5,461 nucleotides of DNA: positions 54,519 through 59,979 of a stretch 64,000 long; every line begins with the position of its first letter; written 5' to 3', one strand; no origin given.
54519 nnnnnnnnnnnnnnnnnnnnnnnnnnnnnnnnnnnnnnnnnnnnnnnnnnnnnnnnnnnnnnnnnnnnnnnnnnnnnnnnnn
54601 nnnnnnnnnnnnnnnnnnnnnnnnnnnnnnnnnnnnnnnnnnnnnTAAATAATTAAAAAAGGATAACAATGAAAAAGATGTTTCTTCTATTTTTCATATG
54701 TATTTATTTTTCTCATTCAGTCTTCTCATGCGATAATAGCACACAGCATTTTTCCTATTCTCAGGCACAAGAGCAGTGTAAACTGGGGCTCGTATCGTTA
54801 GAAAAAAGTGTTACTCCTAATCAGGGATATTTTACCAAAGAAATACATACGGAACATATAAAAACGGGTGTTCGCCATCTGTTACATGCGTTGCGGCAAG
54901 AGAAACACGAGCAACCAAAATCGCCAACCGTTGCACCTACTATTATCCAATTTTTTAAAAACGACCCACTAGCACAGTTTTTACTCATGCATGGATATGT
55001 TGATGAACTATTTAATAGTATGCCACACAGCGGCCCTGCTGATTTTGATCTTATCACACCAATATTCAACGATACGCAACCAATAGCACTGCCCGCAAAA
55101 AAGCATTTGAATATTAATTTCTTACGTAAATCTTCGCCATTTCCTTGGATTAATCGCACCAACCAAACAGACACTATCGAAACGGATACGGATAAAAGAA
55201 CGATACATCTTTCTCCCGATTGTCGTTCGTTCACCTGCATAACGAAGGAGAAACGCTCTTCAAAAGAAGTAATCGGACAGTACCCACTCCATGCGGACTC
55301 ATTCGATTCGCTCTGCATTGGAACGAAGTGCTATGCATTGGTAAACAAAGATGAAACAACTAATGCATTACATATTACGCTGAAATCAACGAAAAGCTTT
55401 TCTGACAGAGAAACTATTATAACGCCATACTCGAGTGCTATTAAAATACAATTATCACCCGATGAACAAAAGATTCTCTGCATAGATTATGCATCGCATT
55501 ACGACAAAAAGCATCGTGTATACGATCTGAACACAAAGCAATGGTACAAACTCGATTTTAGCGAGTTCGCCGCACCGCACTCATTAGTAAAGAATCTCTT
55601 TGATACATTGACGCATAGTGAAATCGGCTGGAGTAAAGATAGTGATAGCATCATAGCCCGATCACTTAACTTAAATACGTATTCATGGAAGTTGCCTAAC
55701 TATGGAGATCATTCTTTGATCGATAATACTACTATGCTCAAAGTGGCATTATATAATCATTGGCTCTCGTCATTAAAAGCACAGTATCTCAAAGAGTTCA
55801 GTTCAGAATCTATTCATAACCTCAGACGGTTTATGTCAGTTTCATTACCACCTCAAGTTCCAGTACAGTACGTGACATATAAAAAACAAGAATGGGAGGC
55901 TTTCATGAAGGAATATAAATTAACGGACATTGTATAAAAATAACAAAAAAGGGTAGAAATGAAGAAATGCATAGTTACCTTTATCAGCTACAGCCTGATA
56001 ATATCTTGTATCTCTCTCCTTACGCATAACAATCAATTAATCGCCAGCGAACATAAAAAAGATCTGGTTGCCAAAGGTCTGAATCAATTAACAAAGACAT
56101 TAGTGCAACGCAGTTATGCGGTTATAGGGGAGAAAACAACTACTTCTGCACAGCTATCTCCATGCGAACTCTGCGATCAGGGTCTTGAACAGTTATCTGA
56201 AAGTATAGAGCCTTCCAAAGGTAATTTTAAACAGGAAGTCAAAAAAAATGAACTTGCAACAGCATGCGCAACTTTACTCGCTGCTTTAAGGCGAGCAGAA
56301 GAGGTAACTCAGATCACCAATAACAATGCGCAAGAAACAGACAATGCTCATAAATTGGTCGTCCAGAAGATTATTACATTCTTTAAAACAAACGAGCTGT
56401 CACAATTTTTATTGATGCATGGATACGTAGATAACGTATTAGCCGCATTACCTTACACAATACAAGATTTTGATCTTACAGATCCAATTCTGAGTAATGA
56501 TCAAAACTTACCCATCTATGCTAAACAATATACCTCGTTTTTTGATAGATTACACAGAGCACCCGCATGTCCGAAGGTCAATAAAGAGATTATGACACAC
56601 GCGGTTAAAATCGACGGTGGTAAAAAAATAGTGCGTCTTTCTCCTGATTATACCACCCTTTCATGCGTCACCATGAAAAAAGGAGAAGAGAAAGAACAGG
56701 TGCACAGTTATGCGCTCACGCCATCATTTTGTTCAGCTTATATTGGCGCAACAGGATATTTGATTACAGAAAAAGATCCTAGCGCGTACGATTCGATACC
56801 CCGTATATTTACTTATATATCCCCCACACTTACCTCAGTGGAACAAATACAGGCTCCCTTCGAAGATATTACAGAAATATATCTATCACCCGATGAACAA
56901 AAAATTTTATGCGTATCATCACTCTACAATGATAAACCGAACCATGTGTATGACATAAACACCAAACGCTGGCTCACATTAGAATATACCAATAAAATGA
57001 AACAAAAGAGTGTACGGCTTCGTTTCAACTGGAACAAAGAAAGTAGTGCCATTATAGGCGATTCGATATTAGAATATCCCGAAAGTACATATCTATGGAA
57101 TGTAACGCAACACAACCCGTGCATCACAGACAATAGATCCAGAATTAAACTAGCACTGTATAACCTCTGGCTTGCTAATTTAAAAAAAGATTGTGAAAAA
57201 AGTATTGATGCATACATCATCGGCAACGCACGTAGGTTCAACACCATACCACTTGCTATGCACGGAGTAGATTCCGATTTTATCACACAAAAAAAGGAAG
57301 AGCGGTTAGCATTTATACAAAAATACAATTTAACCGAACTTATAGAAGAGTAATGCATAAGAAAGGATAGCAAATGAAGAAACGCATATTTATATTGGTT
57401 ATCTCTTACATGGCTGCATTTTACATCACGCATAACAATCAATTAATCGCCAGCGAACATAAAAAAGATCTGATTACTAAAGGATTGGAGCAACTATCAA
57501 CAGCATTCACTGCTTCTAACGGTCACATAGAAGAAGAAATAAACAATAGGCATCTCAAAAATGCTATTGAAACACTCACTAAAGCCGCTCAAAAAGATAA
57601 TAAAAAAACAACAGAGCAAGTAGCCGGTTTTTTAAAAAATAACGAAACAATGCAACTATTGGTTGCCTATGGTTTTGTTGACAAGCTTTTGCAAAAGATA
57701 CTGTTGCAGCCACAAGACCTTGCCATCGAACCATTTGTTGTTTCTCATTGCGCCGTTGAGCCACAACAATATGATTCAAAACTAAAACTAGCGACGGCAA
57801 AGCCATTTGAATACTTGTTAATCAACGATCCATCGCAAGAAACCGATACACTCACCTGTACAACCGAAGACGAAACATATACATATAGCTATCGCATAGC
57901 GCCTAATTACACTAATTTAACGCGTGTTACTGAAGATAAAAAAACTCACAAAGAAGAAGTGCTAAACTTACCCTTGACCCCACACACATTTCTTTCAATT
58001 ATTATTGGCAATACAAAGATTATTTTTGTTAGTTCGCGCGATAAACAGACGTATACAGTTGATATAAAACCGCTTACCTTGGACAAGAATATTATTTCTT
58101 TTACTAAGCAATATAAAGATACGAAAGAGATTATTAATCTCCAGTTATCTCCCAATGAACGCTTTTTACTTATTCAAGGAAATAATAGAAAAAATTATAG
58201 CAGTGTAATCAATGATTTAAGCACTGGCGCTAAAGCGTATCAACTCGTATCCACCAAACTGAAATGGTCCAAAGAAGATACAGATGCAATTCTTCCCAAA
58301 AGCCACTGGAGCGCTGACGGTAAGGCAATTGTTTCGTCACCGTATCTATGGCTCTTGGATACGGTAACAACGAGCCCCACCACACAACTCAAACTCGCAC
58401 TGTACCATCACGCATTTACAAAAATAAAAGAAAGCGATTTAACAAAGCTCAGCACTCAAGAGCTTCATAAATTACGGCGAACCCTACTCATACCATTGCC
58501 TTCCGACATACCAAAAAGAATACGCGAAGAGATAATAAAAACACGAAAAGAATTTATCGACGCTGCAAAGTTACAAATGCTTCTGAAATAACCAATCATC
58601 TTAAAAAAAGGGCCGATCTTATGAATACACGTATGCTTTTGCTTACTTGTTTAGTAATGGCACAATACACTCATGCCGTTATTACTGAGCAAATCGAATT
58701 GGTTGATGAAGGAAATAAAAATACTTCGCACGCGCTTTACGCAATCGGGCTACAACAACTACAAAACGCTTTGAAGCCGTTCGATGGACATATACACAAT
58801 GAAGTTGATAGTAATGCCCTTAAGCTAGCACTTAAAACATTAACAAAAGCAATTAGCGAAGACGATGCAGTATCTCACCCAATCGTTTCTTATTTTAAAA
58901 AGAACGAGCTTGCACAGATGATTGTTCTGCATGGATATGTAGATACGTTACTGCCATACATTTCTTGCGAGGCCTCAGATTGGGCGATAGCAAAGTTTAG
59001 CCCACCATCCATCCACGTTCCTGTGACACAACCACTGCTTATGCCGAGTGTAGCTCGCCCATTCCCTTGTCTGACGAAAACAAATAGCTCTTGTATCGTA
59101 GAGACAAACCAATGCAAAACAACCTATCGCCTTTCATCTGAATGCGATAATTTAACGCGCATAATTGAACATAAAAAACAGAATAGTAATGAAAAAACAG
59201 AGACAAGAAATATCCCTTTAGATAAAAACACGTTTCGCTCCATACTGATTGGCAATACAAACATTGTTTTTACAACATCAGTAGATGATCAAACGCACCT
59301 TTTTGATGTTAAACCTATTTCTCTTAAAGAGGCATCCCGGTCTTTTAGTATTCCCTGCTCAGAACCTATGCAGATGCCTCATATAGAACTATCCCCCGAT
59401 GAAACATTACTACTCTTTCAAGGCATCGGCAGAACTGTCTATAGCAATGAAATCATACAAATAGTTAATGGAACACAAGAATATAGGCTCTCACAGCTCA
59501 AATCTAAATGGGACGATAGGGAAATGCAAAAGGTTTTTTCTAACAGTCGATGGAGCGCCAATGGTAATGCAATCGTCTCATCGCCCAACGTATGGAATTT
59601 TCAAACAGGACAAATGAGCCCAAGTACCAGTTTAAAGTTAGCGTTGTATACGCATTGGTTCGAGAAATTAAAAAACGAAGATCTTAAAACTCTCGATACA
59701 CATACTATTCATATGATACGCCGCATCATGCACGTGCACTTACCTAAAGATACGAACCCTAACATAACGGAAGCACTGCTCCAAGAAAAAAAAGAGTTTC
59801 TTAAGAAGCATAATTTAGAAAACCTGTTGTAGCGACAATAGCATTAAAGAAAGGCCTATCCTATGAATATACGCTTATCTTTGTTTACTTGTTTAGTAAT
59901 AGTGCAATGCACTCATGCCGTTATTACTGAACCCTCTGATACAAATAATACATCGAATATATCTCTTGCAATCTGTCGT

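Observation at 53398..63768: Eight-gene, 10.4-kb head-to-tail array of divergent exported paralogs with no recognisable family, wedged between tpiA and a formamidase gene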

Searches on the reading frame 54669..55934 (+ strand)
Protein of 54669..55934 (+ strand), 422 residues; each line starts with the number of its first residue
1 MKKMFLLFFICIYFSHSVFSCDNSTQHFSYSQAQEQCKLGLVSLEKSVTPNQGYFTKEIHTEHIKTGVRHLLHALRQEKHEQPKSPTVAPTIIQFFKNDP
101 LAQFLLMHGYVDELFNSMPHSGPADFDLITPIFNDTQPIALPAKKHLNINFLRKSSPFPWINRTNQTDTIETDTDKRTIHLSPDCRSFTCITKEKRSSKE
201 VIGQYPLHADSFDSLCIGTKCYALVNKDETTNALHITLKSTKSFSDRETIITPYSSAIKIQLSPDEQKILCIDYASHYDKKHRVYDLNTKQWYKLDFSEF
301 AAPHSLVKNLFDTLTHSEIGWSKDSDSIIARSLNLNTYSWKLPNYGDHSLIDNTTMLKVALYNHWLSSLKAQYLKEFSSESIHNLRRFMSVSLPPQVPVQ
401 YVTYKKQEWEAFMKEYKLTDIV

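Call 3: search_protein_families(library=pfam, proteins=[window:54669-55934:+], max_evalue=1)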
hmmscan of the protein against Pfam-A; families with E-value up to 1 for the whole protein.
window:54669-55934:+ (422 aa): 1 family
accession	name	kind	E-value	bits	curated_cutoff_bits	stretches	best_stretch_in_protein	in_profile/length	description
PF00659.24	POLO_box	-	0.29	11.6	23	0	259-294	23-50/61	POLO box duplicated region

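Call 4: search_protein_families(library=ncbifam, proteins=[window:54669-55934:+], max_evalue=1)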
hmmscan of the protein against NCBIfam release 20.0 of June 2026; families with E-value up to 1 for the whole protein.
window:54669-55934:+ (422 aa): 0 families

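Call 30: find_related_loci(query=A2, collection=genome_contigs, flank=10000)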
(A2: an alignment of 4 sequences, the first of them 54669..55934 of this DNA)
Query A2 (422 aa) in genome_contigs; peptide patterns used: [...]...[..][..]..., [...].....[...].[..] (x = any residue, [..] = any of these).
174 stretches matched a pattern, but none encodes a relative of the query by tblastn (E <= 1e-3).

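Call 63: find_related_loci(query=A2, collection=metagenome_contigs, flank=10000)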
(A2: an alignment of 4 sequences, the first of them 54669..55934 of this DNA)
Query A2 (422 aa) in metagenome_contigs; peptide patterns used: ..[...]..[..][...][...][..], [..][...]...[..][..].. (x = any residue, [..] = any of these).
561 stretches matched a pattern, but none encodes a relative of the query by tblastn (E <= 1e-3).

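Call 64: find_related_loci(query=A2, collection=viral_contigs, flank=5000)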
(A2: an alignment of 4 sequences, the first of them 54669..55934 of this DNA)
Query A2 (422 aa) in viral_contigs; peptide patterns used: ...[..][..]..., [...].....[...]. (x = any residue, [..] = any of these).
129 stretches matched a pattern, but none encodes a relative of the query by tblastn (E <= 1e-3).

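Call 70: search_protein_families(library=padloc, proteins=[window:54669-55934:+], max_evalue=0.01)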
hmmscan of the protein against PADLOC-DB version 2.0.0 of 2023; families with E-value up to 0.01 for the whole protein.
window:54669-55934:+ (422 aa): 1 family
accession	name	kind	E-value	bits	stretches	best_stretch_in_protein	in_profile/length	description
PDLC03875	LmuC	-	0.0048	14.8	0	265-315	28-78/149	-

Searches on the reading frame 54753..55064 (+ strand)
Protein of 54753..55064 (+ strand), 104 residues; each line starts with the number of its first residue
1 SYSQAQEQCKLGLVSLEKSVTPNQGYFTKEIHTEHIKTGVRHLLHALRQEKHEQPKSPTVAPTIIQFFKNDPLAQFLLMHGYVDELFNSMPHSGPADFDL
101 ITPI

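Call 52: search_solved_structures(query=A3, max_evalue=10)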
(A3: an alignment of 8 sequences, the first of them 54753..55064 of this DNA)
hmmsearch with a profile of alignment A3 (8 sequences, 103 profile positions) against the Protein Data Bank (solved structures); distinct sequences matched with E-value up to 10: 16.
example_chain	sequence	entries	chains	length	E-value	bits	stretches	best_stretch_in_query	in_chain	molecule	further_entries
1yxr_A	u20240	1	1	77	0.031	17.6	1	38-73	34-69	vacuolar protein sorting factor 4A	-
6tj2_A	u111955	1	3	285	0.035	17.4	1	50-94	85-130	Alpha/beta hydrolase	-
2jq9_A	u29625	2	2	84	0.041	17.2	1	37-73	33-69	Vacuolar protein sorting-associating protein 4A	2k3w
9lq5_G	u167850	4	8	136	0.047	17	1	32-94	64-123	CRISPR type III-B/RAMP module-associated protein Cmr5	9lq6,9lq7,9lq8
3tl4_X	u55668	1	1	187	0.2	15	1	13-75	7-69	Glutaminyl-tRNA synthetase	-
7dmf_A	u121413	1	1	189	0.47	13.8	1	15-76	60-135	Designed protein EXTD-3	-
3umf_A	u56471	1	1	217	0.51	13.7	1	44-99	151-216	Adenylate kinase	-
5ulj_A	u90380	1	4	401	0.55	13.6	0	27-67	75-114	RAI1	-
5bto_A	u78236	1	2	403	0.56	13.6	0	27-67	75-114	SsRai1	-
2k7c_A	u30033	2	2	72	0.71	13.3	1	11-44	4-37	Calcium-binding protein 1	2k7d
3ox5_A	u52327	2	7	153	1.3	12.4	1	10-44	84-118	Calcium-binding protein 1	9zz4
2lan_A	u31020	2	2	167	1.5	12.2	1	10-44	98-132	Calcium-binding protein 1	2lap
3ox6_A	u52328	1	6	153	1.7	12.1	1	10-44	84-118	Calcium-binding protein 1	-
8qaf_A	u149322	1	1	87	3.1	11.2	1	5-56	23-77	sc-apCC-8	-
7jil_u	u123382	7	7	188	4.3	10.7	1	5-57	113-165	30S ribosomal protein S16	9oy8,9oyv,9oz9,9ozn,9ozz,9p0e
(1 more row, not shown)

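Call 57: predict_structure(alignment_id=A3)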
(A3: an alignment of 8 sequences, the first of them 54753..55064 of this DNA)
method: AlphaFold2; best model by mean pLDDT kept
length: 104 residues; sequences in the alignment: 8
mean_pLDDT: 89.1   pTM: 0.83
mean pLDDT of the five models: 89.1, 88.7, 88.3, 87.7, 86.4
residues with pLDDT >= 90: 72; 70-90: 21; 50-70: 11; < 50: 0
segments of 3 or more residues with pLDDT < 50: none
pLDDT, mean of each block of 10 residues (from residue 1): 89 95 67 95 97 92 95 91 94 87 63
secondary structure, 60 per line:
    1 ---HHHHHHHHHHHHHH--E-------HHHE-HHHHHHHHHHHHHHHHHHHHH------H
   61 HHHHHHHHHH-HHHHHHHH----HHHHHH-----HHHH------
elements in order: H4-17 H33-53 H60-70 H72-79 H84-89 H95-98

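Call 60: find_homologous_proteins(query=A3, max_evalue=10)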
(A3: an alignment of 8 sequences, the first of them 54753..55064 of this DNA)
Query A3 (8 sequences): 470 candidates shared short words with the query, none scored E <= 10.

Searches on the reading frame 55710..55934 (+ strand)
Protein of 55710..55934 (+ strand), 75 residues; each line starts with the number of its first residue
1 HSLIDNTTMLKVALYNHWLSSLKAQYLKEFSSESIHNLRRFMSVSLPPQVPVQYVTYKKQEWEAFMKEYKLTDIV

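Call 53: search_solved_structures(query=A4, max_evalue=10)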
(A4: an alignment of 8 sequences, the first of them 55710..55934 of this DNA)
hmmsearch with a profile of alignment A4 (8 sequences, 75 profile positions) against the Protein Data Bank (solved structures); distinct sequences matched with E-value up to 10: 4.
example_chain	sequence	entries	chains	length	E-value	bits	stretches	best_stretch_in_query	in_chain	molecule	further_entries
2lc5_A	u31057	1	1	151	0.58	13.5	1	14-74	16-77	Calmodulin, putative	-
1xiy_A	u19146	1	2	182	0.74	13.2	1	25-72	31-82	peroxiredoxin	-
8esq_d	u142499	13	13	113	0.84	13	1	22-67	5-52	60S ribosomal protein L31 | Large ribosomal subunit protein eL31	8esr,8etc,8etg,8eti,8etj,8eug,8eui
2qgs_A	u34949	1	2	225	2.3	11.6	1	13-72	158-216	Protein SE1688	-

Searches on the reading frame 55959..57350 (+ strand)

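Call 3: search_protein_families(library=pfam, proteins=[window:55959-57350:+], max_evalue=1)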
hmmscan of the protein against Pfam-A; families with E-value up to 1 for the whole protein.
window:55959-57350:+ (464 aa): 2 families
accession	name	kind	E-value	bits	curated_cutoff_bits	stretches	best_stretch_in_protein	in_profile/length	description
PF20007.4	fvmRadSAM-pep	-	0.036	14.7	27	1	342-370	22-50/73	FtsH ternary system-associated peptide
PF24984.1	HEAT_EF3_GNC1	-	0.15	12.9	27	0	89-137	6-54/91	Elongation factor 3/GNC1 HEAT repeat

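Call 4: search_protein_families(library=ncbifam, proteins=[window:55959-57350:+], max_evalue=1)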
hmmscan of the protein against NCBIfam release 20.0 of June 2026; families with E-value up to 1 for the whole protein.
window:55959-57350:+ (464 aa): 0 families

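Call 70: search_protein_families(library=padloc, proteins=[window:55959-57350:+], max_evalue=0.01)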
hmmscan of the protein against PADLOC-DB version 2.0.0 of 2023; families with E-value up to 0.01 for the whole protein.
window:55959-57350:+ (464 aa): 0 families

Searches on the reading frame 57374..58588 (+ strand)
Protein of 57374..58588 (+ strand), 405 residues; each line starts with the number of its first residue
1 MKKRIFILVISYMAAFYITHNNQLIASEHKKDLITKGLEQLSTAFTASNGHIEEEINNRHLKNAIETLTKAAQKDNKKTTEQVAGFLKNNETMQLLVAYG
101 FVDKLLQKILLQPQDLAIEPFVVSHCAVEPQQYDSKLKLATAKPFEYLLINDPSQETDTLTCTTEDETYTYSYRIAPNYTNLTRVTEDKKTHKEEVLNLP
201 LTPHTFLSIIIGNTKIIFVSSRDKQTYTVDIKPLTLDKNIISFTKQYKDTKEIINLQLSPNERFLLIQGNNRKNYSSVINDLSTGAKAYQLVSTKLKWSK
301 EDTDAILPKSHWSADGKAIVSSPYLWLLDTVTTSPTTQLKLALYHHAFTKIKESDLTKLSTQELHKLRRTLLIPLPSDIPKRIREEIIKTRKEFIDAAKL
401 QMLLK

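Call 3: search_protein_families(library=pfam, proteins=[window:57374-58588:+], max_evalue=1)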
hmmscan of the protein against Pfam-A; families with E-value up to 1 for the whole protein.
window:57374-58588:+ (405 aa): 3 families
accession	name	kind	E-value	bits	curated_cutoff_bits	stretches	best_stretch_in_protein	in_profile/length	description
PF21029.3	RMC1_N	-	0.08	13.4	27.3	1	214-272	8-61/119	Regulator of MON1-CCZ1 complex, N-terminal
PF24807.1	WD40_CDC20-Fz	-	0.085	12.6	200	1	212-272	101-157/292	CDC20/Fizzy WD40 domain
PF12299.13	DUF3627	-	0.29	11.7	20.9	0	234-273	45-84/93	Protein of unknown function (DUF3627)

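Call 4: search_protein_families(library=ncbifam, proteins=[window:57374-58588:+], max_evalue=1)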
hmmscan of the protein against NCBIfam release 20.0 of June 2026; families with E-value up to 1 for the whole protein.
window:57374-58588:+ (405 aa): 0 families

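Call 70: search_protein_families(library=padloc, proteins=[window:57374-58588:+], max_evalue=0.01)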
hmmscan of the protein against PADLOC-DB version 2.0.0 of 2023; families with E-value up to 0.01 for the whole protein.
window:57374-58588:+ (405 aa): 0 families

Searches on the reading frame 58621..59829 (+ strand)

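Call 3: search_protein_families(library=pfam, proteins=[window:58621-59829:+], max_evalue=1)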
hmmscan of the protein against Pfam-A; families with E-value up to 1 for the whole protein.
window:58621-59829:+ (403 aa): 2 families
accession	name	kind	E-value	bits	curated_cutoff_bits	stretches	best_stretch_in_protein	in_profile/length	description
PF24480.1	TPGS1_C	-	0.087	12.8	27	1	7-81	94-169/197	Tubulin polyglutamylase complex subunit 1-like, C-terminal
PF16844.10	DIMCO_N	-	0.18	12.6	36.7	1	31-75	33-80/91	Dinitrogenase iron-molybdenum cofactor, N-terminal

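Call 4: search_protein_families(library=ncbifam, proteins=[window:58621-59829:+], max_evalue=1)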
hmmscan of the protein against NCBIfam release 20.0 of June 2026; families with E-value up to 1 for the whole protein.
window:58621-59829:+ (403 aa): 2 families
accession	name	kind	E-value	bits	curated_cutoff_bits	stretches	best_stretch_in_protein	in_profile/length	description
NF053546.1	violacein_VioA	equivalog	0.016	14.5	600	1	46-123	76-155/411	flavin-dependent violacein biosynthesis tryptophan-2 monooxygenase VioA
NF009016.0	PRK12355.3-2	equivalog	0.08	11.8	648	1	150-243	133-226/626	type-F conjugative transfer system mating-pair stabilization protein TraN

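Call 70: search_protein_families(library=padloc, proteins=[window:58621-59829:+], max_evalue=0.01)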
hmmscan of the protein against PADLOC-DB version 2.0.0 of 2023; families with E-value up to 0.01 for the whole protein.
window:58621-59829:+ (403 aa): 0 families
